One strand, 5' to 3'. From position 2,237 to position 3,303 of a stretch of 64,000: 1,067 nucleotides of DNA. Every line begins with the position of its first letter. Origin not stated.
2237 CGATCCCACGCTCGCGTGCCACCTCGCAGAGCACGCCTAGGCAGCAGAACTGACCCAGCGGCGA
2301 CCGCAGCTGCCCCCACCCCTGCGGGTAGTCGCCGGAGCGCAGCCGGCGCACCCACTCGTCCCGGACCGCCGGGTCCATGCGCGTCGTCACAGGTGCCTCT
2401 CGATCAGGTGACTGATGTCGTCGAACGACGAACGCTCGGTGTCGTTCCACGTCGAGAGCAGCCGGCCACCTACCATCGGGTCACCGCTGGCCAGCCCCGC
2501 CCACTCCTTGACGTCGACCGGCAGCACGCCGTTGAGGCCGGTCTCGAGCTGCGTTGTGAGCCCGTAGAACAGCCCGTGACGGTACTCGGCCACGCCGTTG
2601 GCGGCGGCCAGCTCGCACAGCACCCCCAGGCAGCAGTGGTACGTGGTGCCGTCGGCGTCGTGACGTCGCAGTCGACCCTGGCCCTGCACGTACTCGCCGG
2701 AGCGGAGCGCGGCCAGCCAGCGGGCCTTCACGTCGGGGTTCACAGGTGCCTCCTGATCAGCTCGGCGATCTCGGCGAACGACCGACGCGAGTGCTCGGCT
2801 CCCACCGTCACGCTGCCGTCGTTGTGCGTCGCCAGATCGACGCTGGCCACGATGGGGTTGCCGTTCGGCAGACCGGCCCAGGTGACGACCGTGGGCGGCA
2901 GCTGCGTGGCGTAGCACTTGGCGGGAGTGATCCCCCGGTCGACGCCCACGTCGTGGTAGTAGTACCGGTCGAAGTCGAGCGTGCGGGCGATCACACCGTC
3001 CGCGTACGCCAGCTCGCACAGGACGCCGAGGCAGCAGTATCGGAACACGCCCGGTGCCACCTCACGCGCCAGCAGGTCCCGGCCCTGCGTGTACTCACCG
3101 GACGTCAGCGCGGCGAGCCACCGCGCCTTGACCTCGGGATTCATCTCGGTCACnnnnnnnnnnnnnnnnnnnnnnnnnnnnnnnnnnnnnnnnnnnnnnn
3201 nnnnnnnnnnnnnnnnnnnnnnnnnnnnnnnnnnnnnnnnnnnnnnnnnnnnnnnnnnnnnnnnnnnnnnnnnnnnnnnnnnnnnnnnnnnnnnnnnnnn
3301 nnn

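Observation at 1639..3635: Five-gene tandem array of diverged paralogs (CCLGVLC family)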

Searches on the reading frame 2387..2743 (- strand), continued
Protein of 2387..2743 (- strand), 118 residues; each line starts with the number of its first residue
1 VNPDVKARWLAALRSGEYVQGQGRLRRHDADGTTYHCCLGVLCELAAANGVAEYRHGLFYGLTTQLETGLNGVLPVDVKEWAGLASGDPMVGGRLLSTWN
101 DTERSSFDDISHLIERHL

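Call 59: get_annotated_region(hit=H3, flank=3000)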
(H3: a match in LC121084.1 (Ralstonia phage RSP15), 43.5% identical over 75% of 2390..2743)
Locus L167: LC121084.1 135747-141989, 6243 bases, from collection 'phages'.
description: Ralstonia phage RSP15 DNA, complete genome.
organism: Ralstonia phage RSP15 (NCBI taxid 1785960)
taxonomy: Viruses; Duplodnaviria; Heunggongvirae; Uroviricota; Caudoviricetes; Ackermannviridae
host: -; source: -; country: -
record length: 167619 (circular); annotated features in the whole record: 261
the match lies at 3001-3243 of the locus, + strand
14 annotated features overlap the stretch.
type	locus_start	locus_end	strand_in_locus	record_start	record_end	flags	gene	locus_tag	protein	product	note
CDS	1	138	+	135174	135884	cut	-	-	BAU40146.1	hypothetical protein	ORF188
CDS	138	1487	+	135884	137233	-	-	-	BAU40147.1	hypothetical protein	ORF189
CDS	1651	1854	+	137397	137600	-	-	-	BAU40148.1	hypothetical protein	ORF190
CDS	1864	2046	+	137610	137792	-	-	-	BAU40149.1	hypothetical protein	ORF191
CDS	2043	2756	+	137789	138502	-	-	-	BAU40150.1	serine/threonine protein phosphatase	ORF192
CDS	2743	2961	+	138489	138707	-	-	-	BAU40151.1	hypothetical protein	ORF193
CDS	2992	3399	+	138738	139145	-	-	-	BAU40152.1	hypothetical protein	ORF194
CDS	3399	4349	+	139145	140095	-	-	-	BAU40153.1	hypothetical protein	ORF195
CDS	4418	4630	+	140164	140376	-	-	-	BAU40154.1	hypothetical protein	ORF196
CDS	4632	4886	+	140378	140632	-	-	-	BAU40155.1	hypothetical protein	ORF197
CDS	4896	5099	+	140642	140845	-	-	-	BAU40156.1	hypothetical protein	ORF198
CDS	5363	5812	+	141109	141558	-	-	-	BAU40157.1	hypothetical protein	ORF199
CDS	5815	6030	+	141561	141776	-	-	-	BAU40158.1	hypothetical protein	ORF200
CDS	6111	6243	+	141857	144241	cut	-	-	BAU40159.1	hypothetical protein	ORF201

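Call 60: get_annotated_region(hit=H8, flank=3000)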
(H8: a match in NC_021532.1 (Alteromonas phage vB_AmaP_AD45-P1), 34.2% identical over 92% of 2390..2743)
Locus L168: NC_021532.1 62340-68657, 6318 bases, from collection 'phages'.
description: Alteromonas phage vB_AmaP_AD45-P1, complete genome.
organism: Alteromonas phage vB_AmaP_AD45-P1 (NCBI taxid 1300004)
taxonomy: Viruses; Duplodnaviria; Heunggongvirae; Uroviricota; Caudoviricetes
host: Alteromonas macleodii str. 'Balearic Sea AD45'; source: -; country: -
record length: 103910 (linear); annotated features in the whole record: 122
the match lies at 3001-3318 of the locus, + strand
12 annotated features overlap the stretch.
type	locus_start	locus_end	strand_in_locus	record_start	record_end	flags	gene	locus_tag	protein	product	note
CDS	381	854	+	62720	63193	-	-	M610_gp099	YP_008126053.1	hypothetical protein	-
CDS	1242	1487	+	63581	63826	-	-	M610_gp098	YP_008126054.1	hypothetical protein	COG0191 Fructose/tagatose bisphosphate aldolase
CDS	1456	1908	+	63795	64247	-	-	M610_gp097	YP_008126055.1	hypothetical protein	-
CDS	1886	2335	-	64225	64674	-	-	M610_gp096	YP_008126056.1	holin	-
CDS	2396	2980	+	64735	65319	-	-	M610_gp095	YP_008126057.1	hypothetical protein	similar to mg624 gene product (Megavirus chiliensis)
CDS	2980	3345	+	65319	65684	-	-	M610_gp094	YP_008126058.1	hypothetical protein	-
CDS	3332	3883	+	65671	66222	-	-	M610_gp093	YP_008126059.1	hypothetical protein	-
CDS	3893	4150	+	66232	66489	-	-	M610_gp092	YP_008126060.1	hypothetical protein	-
CDS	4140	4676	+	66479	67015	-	-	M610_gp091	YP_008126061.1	thymidylate synthase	COG1351 Predicted alternative thymidylate synthase; similar to thymidylate synthase (Pectobacterium phage phiTE)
CDS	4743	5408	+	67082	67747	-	-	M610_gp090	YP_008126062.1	HNH endonuclease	-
CDS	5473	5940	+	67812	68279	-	-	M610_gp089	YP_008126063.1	GIY-YIG nuclease family protein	similar to homing endonuclease (Staphylococcus phage vB_SauM_Romulus)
CDS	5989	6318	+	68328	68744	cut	-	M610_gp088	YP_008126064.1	thymidylate synthase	COG1351 Predicted alternative thymidylate synthase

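Call 61: get_annotated_region(hit=H10, flank=3000)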
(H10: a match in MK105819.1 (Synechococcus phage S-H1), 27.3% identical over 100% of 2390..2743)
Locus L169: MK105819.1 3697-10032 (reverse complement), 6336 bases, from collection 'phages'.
description: Synechococcus phage S-H1, complete genome.
organism: Synechococcus phage S-H1 (NCBI taxid 2488632)
taxonomy: Viruses; Duplodnaviria; Heunggongvirae; Uroviricota; Caudoviricetes
host: Synechococcus sp. WH 7803; source: -; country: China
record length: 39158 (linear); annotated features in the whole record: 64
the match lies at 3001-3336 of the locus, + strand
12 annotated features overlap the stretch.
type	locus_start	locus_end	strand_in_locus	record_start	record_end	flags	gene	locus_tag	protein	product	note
CDS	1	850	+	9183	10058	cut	-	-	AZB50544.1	hypothetical protein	-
CDS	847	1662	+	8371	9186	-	-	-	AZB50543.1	DNA-cytosine methyltransferase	-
CDS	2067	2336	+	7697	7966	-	-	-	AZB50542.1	hypothetical protein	-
CDS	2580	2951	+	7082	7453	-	-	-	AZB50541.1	hypothetical protein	-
CDS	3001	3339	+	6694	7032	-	-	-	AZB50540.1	hypothetical protein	-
CDS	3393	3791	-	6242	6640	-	-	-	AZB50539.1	hypothetical protein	-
CDS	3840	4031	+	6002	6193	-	-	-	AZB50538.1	hypothetical protein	-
CDS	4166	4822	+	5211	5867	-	-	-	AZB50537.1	hypothetical protein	-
CDS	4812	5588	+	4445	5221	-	-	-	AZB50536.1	hypothetical protein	-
CDS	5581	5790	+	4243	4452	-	-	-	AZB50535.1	hypothetical protein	-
CDS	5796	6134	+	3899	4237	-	-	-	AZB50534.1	single-stranded DNA-binding protein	-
CDS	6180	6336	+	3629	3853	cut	-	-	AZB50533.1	hypothetical protein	-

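Call 64: search_protein_families(library=pfam, alignment_id=A2, max_evalue=1)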
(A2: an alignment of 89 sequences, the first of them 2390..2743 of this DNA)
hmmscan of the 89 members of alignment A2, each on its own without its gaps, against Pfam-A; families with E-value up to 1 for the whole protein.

A. member 1, window:2390-2743:- (118 aa): 2 families
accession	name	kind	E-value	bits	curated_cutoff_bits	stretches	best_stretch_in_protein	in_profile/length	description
PF19698.5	DUF6197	-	0.12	13.2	24.6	1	22-116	24-107/111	Family of unknown function (DUF6197)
PF16010.10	CDH-cyt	-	0.17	12.1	27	1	74-103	43-71/178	Cytochrome domain of cellobiose dehydrogenase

B. families by the number of members that match (of 89 scanned): 20 families
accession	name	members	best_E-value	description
PF19698.5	DUF6197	13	0.0083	Family of unknown function (DUF6197)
PF20268.4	SBDS_C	2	0.12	SBDS protein, C-terminal domain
PF19449.4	DUF5987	1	0.033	Family of unknown function (DUF5987)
PF08197.16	TT_ORF2a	1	0.04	pORF2a truncated protein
PF13284.11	DUF4072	1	0.046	Domain of unknown function (DUF4072)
PF03815.24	LCCL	1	0.08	LCCL domain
PF16404.10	BT_2262-like_C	1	0.086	BT_2262-like, C-terminal domain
PF13619.11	KTSC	1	0.09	KTSC domain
PF19397.4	DUF5972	1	0.13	Family of unknown function (DUF5972)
PF01725.21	Ham1p_like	1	0.13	Ham1 family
PF13921.12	Myb_DNA-bind_6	1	0.14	Myb-like DNA-binding domain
PF25092.1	SH3_KIN17_C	1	0.15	KIN17 C-terminal SH3 domain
PF06832.18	BiPBP_C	1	0.16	Penicillin-Binding Protein C-terminus Family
PF07370.16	DUF1489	1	0.16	Protein of unknown function (DUF1489)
PF11252.13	DUF3051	1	0.16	Protein of unknown function (DUF3051)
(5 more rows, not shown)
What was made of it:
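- On Pfam PF19698 (DUF6197): Thirteen of 89 members give weak hits of nearly full profile length (call 64).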

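Call 76: search_protein_families(library=padloc, proteins=[window:2387-2743:-], max_evalue=0.01)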
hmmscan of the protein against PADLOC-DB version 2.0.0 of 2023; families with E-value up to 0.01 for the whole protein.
window:2387-2743:- (118 aa): 0 families

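Call 87: find_related_loci(query=A2, collection=genome_contigs, flank=5000)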
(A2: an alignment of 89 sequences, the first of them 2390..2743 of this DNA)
Query A2 (118 aa) in genome_contigs; peptide patterns used: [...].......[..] (x = any residue, [..] = any of these).
44 stretches matched a pattern; 40 encode a relative of the query (tblastn E <= 1e-3); 39 distinct loci.
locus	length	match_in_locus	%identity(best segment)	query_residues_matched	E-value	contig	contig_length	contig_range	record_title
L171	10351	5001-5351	46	1-118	7e-25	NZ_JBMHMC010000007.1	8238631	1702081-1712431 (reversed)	Plantactinospora sp. WMMB782 tig00000009, whole genome shotgun sequence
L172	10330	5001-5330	45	1-118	2e-24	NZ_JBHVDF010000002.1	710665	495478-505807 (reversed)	Nocardia sp. NPDC057440 NPDC057440_T54_C10.ctg-0002, whole genome shotgun sequence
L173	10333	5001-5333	43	1-118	1e-21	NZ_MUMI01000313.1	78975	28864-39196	Amycolatopsis kentuckyensis strain NRRL B-24129 NRRL_B-24129_contig_313, whole genome shotgun sequence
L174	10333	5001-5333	43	1-118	1e-21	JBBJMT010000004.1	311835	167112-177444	MAG: Casimicrobiaceae bacterium isolate RUP_SRG_25 NODE_34_length_311835_cov_14.548547, whole genome shotgun sequence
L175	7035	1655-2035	42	1-118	9e-20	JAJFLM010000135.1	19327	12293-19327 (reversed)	MAG: Deltaproteobacteria bacterium isolate OFTM19 OFTM19_134, whole genome shotgun sequence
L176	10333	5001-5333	42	1-118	1e-19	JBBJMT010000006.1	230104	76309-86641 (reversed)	MAG: Casimicrobiaceae bacterium isolate RUP_SRG_25 NODE_53_length_230104_cov_14.025273, whole genome shotgun sequence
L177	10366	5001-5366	37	1-118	2e-18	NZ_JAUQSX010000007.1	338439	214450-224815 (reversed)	Hymenobacter mellowenesis strain M29 NODE_7_length_338439_cov_23.334337, whole genome shotgun sequence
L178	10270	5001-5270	45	1-92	3e-18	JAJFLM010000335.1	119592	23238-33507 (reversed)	MAG: Deltaproteobacteria bacterium isolate OFTM19 OFTM19_334, whole genome shotgun sequence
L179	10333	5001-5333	34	1-118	9e-18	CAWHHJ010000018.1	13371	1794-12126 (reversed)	MAG: uncultured beta proteobacterium isolate MFD00392.bin.2.275 genome assembly, contig: contig_47024, whole genome shot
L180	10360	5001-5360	39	1-118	2e-17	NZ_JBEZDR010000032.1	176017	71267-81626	Nonomuraea sp. NPDC049141 NPDC049141_119_H11.ctg-0032, whole genome shotgun sequence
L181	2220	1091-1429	39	1-113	5e-17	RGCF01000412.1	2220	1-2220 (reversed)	MAG: Bacteroidetes bacterium isolate WB6_2A_118 contig_100_411, whole genome shotgun sequence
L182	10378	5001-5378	40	1-118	2e-16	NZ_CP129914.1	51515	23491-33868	Deinococcus radiomollis strain PO-04-20-132 plasmid unnamed8, complete sequence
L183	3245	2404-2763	37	1-118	4e-16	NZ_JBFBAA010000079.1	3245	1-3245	Actinoplanes sp. NPDC051470 NPDC051470_295_C1.ctg-0079, whole genome shotgun sequence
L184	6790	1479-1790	37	1-117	2e-15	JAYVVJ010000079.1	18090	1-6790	MAG: Candidatus Saccharibacteria bacterium isolate GL79_DN_metabinner_11_sub GL79_DN_metabinner_11_sub_78, whole genome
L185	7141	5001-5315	41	1-117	3e-21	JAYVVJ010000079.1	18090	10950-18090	MAG: Candidatus Saccharibacteria bacterium isolate GL79_DN_metabinner_11_sub GL79_DN_metabinner_11_sub_78, whole genome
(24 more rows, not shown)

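Call 94: list_cluster_members(proteins=[P0118, window:2387-2743:-, window:3150-3635:-])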
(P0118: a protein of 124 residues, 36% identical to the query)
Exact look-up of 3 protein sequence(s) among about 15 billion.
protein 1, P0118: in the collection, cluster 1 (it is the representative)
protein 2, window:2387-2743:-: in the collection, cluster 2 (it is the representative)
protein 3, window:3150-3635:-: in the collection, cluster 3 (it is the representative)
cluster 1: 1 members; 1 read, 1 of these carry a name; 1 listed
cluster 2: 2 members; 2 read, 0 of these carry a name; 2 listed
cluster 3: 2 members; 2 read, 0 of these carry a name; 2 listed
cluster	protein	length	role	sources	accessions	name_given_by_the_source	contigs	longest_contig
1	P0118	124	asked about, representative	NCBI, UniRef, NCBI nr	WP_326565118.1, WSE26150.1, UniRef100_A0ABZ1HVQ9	hypothetical protein VSH64_25070 [Amycolatopsis rhabdoformis] | PH domain-containing protein n=1 Tax=Amycolatopsis rhabdoformis TaxID=1448059 ... | hypothetical protein [Amycolatopsis rhabdoformis]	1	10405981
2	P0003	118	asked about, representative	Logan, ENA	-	-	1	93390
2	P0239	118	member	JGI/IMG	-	-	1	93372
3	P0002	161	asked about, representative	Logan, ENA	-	-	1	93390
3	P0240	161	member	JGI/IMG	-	-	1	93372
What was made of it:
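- Tried and rejected: The UniRef name 'PH domain-containing protein' given to homolog P0118 (call 94) does not fit the predicted topology, so I disregarded it.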

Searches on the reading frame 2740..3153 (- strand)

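Call 3: search_protein_families(library=pfam, proteins=[window:2740-3144:-], max_evalue=1)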
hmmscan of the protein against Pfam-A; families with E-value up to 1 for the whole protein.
window:2740-3144:- (134 aa): 0 families

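Call 4: search_protein_families(library=phrogs, proteins=[window:2740-3144:-], max_evalue=0.01)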
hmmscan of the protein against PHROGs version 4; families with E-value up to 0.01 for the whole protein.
window:2740-3144:- (134 aa): 1 family
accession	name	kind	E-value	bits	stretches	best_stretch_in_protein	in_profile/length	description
phrog_18067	-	unknown function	5.2e-14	53.7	1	1-62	1-58/129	-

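Call 7: search_protein_families(library=ncbifam, proteins=[window:2740-3144:-], max_evalue=1)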
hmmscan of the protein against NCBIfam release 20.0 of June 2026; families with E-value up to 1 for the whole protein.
window:2740-3144:- (134 aa): 0 families

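Call 76: search_protein_families(library=padloc, proteins=[window:2740-3153:-], max_evalue=0.01)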
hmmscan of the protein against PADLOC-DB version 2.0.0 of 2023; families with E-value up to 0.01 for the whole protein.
window:2740-3153:- (137 aa): 0 families
